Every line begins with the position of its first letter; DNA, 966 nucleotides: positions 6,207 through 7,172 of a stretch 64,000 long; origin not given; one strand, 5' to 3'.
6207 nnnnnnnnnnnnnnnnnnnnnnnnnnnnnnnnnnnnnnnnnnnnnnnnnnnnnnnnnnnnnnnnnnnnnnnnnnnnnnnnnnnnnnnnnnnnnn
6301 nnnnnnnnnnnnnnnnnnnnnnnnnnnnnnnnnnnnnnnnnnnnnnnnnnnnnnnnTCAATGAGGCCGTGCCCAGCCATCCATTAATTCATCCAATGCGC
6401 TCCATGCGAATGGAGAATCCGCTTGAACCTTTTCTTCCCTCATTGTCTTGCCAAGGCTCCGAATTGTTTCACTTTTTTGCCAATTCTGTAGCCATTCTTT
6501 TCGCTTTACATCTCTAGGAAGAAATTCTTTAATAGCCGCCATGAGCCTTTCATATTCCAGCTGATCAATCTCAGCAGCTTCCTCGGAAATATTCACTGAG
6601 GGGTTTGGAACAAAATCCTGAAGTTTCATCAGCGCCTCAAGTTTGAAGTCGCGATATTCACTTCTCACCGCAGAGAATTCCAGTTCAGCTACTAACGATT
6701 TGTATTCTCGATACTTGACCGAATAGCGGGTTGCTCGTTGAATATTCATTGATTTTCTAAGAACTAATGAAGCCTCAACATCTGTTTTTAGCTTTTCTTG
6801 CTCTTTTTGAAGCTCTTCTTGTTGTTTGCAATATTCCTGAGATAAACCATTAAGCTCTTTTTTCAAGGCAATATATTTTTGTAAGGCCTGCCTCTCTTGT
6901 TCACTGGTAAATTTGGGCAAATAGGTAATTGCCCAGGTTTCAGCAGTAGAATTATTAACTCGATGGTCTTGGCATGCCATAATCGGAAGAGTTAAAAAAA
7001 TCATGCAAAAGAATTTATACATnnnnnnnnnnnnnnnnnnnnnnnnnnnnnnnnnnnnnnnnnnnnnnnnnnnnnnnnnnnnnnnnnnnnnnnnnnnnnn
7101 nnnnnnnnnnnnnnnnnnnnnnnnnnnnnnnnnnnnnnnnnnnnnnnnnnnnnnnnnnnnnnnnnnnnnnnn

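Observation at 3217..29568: Modular GC-rich palindromic repeat family colonising both intergenic DNA and essential ORFs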

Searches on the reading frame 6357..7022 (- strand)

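Call 63: search_protein_families(library=pfam, proteins=[window:6357-7022:-], max_evalue=0.01)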
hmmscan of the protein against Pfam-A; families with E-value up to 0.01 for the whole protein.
window:6357-7022:- (221 aa): 1 family
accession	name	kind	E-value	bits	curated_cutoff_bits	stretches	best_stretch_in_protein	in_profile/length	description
PF10394.15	Hat1_N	-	0.0027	18.4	22.9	0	123-197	46-123/157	Histone acetyl transferase HAT1 N-terminus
